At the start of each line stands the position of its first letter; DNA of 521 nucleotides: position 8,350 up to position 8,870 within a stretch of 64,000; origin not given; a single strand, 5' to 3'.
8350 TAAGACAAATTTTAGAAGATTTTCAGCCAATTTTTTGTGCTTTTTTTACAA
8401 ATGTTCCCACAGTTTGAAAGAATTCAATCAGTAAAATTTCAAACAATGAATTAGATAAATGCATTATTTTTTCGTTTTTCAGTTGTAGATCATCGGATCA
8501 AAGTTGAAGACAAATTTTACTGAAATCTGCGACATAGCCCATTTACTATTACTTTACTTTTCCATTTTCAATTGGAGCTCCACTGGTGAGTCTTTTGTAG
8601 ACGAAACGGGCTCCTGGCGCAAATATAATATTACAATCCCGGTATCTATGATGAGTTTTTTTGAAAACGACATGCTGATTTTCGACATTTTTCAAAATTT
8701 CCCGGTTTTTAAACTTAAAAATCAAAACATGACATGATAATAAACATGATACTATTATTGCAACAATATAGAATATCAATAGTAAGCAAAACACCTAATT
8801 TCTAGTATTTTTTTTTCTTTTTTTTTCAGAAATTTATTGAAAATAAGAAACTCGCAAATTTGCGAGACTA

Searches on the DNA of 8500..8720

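Call 12: search_rna_families(source=window, start=8500, end=8720, threshold=evalue, max_evalue=10, show_alignments=2)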
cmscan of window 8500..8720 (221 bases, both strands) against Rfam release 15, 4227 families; matches with E-value up to 10: 11.
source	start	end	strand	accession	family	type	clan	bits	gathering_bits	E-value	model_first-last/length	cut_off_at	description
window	8644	8683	+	RF00088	SNORD30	Gene; snRNA; snoRNA; CD-box;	CL00052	24.2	40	0.14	1-70/70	no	Small nucleolar RNA SNORD30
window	8644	8720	+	RF01203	snR47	Gene; snRNA; snoRNA; CD-box;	CL00051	21.7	61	2.5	1-96/96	no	Small nucleolar RNA snR47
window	8645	8713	+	RF01573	DdR5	Gene; snRNA; snoRNA; CD-box;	-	19.9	70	1.3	1-81/81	no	Dictyostelium snoRNA DdR5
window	8645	8720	-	RF01858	RsaF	Gene; sRNA;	-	17.1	60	0.59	45-119/119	5'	RNA Staph. aureus F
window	8645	8680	+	RF00270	SNORD61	Gene; snRNA; snoRNA; CD-box;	CL00067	15.9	43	7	1-72/72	no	Small nucleolar RNA SNORD61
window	8679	8698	+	RF01332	CRISPR-DR19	Gene; CRISPR;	-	14.4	40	6.6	1-37/37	no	CRISPR RNA direct repeat element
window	8642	8690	+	RF00530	snoMe28S-Cm2645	Gene; snRNA; snoRNA; CD-box;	CL00069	14.2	48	3.7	1-75/75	no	Small nucleolar RNA Me28S-Cm2645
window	8571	8612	+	RF00008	Hammerhead_3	Gene; ribozyme;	CL00010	13.6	48.5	3.6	1-54/54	no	Hammerhead ribozyme (type III)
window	8643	8679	+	RF00278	SNORD50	Gene; snRNA; snoRNA; CD-box;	-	13.2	42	5.9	1-72/72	no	Small nucleolar RNA SNORD50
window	8640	8669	+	RF00147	SNORD34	Gene; snRNA; snoRNA; CD-box;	CL00055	13.1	38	9.7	1-79/79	no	Small nucleolar RNA SNORD34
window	8644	8680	+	RF01136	sR28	Gene; snRNA; snoRNA; CD-box;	-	10.5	39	1.6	1-55/55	no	Small nucleolar RNA sR28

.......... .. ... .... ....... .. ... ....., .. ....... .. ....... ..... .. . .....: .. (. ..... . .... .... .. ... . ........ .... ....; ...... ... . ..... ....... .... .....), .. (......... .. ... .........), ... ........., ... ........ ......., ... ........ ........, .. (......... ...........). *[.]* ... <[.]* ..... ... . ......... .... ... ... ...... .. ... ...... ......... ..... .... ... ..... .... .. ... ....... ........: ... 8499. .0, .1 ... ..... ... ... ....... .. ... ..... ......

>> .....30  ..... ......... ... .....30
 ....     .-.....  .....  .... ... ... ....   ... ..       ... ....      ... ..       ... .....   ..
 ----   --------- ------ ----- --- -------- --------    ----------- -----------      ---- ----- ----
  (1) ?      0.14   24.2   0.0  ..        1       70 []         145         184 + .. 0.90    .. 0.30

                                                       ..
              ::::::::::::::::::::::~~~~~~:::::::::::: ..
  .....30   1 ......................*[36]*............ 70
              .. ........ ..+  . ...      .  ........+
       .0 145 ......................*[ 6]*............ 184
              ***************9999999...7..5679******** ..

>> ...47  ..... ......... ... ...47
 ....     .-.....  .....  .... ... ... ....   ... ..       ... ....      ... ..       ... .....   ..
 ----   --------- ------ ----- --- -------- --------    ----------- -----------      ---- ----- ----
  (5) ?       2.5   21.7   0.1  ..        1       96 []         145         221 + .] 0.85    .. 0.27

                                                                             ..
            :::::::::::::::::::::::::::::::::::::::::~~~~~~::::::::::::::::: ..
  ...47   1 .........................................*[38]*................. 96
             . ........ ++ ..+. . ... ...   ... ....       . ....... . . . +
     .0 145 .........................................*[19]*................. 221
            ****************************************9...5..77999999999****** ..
